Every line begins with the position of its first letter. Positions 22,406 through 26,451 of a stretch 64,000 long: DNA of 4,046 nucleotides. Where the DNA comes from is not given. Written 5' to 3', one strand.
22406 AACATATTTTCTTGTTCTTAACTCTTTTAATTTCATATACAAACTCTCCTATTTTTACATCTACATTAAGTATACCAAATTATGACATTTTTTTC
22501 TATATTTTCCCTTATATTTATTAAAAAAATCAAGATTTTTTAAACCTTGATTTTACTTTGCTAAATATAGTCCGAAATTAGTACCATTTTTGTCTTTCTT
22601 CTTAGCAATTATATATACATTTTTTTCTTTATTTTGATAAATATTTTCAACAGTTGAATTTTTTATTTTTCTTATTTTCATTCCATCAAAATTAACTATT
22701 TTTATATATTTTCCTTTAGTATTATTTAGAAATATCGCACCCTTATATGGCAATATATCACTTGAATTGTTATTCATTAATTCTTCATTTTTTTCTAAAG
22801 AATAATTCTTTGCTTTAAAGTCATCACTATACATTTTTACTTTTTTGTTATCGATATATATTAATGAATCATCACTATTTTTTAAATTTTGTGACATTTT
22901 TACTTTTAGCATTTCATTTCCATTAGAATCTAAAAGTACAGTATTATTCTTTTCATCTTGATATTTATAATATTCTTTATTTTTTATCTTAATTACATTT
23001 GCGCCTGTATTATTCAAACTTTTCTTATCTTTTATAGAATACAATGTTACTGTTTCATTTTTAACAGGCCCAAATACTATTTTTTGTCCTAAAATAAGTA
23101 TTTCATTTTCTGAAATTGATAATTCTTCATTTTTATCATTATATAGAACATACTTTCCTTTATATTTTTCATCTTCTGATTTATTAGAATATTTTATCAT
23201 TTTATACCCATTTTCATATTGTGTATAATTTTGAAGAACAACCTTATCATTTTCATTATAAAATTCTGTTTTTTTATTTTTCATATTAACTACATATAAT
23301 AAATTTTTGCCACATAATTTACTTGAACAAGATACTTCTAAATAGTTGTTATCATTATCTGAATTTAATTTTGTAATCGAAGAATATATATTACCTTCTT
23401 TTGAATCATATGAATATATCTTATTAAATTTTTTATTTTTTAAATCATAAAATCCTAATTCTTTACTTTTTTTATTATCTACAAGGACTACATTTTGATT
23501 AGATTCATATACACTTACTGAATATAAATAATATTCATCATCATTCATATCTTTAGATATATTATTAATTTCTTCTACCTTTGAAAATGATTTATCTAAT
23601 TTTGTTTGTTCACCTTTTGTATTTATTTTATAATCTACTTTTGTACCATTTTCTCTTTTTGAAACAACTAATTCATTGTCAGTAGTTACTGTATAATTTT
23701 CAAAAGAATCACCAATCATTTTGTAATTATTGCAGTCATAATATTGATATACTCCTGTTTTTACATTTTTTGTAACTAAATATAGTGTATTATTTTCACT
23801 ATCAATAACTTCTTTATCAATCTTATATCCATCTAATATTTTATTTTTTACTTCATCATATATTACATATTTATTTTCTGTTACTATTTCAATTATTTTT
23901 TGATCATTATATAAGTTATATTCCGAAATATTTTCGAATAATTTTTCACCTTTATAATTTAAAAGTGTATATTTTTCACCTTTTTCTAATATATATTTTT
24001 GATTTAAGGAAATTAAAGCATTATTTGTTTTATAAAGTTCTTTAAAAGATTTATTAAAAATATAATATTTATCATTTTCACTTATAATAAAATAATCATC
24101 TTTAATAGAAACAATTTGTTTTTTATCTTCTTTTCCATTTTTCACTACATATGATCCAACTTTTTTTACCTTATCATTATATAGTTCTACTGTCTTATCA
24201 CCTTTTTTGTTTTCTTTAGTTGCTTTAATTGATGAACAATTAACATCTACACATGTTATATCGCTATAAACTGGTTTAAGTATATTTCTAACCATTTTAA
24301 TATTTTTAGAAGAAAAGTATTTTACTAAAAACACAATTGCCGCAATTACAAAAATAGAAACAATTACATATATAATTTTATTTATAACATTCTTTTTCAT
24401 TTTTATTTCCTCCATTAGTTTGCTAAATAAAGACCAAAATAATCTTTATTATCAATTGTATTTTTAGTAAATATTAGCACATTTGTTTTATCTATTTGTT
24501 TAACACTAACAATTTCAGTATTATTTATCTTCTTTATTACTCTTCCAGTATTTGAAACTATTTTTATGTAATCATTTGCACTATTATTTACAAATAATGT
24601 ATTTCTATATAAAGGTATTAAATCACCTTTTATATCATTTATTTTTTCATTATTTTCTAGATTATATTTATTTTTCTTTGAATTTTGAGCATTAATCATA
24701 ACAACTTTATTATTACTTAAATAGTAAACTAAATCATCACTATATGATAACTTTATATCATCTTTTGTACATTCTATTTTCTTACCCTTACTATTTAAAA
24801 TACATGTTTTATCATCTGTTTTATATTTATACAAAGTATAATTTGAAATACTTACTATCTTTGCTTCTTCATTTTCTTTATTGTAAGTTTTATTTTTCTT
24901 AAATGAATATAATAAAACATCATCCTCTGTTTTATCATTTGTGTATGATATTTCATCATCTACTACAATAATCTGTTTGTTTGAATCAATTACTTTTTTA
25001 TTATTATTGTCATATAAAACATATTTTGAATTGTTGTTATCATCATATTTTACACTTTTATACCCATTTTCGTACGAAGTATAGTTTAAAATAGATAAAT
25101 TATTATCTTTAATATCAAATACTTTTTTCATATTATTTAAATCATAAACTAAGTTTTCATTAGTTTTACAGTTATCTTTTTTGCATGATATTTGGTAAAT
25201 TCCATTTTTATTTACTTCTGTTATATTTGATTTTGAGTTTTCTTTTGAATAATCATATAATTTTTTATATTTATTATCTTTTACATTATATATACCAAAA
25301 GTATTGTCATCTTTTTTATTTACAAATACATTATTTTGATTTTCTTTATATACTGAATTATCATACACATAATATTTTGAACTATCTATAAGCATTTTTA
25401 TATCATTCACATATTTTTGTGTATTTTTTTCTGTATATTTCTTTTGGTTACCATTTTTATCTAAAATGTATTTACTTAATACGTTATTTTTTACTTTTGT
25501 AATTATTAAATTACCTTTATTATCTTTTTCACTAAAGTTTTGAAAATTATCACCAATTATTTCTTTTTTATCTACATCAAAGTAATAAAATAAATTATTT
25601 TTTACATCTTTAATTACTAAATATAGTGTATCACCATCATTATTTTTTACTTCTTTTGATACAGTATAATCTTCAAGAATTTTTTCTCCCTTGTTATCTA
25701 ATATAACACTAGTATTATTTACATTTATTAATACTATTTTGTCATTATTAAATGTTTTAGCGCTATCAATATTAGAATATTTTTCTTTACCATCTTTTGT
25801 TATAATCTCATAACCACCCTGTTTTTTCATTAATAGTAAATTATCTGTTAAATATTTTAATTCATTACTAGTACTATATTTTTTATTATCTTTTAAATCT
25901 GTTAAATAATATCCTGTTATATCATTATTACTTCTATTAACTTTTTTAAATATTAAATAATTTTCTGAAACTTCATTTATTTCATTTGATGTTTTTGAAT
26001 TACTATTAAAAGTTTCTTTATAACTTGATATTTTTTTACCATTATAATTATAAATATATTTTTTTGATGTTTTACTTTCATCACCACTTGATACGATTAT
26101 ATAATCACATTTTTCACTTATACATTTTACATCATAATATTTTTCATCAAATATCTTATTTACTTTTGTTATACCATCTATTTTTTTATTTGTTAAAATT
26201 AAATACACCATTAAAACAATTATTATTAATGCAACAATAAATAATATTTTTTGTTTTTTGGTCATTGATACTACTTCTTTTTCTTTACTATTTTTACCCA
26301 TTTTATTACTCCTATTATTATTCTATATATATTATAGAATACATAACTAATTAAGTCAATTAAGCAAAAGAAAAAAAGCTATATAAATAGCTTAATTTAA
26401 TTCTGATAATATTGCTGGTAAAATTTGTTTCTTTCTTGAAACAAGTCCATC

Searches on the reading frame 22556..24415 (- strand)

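Call 6: search_protein_families(library=pfam, proteins=[window:22556-24415:-], max_evalue=0.001)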
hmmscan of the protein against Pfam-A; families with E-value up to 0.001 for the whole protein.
window:22556-24415:- (620 aa): 0 families

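Call 82: search_protein_families(library=pfam, proteins=[window:22556-24415:-], max_evalue=1)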
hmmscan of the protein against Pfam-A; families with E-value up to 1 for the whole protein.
window:22556-24415:- (620 aa): 2 families
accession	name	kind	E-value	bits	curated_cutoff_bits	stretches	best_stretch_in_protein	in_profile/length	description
PF00584.25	SecE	-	0.2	12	22.7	1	7-40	19-52/55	SecE/Sec61-gamma subunits of protein translocation complex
PF18895.5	T4SS_pilin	-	0.29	11.7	26.6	1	6-34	43-71/71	Type IV secretion system pilin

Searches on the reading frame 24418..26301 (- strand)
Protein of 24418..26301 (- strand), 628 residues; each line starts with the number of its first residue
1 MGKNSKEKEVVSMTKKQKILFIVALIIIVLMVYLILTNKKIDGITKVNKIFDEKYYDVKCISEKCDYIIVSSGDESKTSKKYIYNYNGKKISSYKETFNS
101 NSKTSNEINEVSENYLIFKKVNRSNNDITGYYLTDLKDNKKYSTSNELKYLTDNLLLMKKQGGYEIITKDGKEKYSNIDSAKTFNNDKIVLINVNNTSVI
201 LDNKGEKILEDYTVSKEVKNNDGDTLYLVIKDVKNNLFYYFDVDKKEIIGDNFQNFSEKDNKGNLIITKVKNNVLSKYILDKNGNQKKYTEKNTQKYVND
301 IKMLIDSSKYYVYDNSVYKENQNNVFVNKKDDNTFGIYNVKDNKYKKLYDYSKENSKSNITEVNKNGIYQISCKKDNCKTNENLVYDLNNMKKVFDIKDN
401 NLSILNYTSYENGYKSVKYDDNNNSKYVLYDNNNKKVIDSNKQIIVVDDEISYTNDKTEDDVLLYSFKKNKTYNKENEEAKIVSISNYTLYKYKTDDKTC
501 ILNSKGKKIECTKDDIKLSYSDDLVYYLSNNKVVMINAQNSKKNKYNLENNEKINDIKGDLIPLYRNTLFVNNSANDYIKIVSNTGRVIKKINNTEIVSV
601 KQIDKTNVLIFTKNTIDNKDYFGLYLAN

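Call 6: search_protein_families(library=pfam, proteins=[window:24418-26301:-], max_evalue=0.001)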
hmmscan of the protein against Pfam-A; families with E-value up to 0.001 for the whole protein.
window:24418-26301:- (628 aa): 0 families

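Call 82: search_protein_families(library=pfam, proteins=[window:24418-26301:-], max_evalue=1)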
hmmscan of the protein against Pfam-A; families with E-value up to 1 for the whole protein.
window:24418-26301:- (628 aa): 2 families
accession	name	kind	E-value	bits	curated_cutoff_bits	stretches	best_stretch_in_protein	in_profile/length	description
PF15609.12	PRTase_2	-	0.16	11.9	28.8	1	427-456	106-134/188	Phosphoribosyl transferase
PF09889.16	DUF2116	-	0.63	10.5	26.8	0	13-34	35-56/59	Probable treble clef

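Call 83: search_solved_structures(query=window:24418-26301:-, max_evalue=1)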
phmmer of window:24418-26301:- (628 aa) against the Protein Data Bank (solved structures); distinct sequences matched with E-value up to 1: 0.
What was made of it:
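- Tried and rejected: The 620/628-aa partner proteins have no Pfam or PDB relative (calls 82, 83).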
